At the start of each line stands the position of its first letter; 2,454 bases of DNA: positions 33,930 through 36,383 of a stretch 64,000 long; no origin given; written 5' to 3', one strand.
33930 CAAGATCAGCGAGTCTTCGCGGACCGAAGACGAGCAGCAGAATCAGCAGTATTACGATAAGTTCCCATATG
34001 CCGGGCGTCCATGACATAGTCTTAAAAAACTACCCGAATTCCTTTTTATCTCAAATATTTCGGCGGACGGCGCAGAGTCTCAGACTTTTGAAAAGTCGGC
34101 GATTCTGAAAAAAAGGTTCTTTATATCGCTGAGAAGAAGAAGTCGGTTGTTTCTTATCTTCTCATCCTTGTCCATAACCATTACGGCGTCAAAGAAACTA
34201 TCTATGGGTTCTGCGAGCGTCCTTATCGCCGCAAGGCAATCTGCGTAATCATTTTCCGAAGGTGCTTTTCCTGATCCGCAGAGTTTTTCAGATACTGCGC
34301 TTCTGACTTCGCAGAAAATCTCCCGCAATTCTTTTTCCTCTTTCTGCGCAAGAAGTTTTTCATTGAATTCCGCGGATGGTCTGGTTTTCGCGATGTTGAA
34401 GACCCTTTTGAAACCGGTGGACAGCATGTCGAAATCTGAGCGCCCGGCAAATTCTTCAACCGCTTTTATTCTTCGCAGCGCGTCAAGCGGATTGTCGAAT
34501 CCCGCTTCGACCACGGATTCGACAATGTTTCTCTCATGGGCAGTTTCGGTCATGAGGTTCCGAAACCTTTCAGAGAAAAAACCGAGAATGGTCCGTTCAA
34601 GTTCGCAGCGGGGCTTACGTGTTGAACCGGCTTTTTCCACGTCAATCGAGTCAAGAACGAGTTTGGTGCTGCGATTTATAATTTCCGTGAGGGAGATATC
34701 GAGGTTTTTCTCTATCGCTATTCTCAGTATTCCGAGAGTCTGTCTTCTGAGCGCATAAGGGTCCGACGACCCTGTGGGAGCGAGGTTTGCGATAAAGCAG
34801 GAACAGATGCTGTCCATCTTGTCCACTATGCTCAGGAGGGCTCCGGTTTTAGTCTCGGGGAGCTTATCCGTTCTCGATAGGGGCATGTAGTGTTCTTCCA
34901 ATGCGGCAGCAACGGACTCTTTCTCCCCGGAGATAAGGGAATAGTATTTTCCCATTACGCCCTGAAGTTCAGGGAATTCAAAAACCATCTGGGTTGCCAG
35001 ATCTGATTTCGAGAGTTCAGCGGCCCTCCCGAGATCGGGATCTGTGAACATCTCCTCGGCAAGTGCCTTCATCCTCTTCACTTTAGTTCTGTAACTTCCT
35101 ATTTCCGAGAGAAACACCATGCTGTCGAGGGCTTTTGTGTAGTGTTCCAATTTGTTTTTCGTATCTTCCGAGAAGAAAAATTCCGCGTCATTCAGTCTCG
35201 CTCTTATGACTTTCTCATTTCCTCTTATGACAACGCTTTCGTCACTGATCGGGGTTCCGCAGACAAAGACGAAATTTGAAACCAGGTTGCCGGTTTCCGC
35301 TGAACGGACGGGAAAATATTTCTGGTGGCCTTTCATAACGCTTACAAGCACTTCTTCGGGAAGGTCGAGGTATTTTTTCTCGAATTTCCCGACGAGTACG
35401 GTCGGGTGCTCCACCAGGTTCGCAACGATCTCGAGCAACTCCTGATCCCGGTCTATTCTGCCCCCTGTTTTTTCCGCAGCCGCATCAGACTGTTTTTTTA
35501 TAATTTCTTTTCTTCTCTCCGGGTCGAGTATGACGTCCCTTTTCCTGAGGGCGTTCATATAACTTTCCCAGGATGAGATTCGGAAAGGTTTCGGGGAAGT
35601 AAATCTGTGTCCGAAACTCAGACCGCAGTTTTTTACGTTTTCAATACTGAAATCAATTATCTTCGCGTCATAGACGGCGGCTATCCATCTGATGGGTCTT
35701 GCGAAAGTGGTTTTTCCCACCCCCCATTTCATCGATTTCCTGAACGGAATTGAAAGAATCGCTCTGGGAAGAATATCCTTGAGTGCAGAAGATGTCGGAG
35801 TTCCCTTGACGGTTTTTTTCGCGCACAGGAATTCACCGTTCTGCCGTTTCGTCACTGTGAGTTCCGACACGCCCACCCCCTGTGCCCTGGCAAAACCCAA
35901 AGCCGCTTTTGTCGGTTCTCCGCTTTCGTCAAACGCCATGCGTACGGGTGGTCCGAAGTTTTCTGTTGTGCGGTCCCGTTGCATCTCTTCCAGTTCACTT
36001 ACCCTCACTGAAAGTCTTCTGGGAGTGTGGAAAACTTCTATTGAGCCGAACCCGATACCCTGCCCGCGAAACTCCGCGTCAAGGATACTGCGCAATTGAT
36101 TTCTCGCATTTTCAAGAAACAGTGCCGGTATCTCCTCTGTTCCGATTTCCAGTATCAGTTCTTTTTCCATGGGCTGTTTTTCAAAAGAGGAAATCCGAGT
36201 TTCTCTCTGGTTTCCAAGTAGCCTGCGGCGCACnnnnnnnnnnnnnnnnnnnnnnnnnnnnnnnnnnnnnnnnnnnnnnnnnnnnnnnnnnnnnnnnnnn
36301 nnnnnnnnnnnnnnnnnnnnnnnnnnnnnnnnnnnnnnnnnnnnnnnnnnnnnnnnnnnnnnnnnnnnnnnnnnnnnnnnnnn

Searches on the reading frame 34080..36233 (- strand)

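Call 45: search_protein_families(library=pfam, proteins=[window:34080-36233:-])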
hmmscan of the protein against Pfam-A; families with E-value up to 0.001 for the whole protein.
window:34080-36233:- (717 aa): 2 families
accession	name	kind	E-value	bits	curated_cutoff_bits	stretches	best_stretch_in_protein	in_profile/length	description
PF02092.22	tRNA_synt_2f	-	7.9e-195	649.2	29.2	1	26-575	1-535/536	Glycyl-tRNA synthetase beta subunit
PF05746.21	DALR_1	-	8.8e-06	26.2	22.3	1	656-706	50-100/117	DALR anticodon binding domain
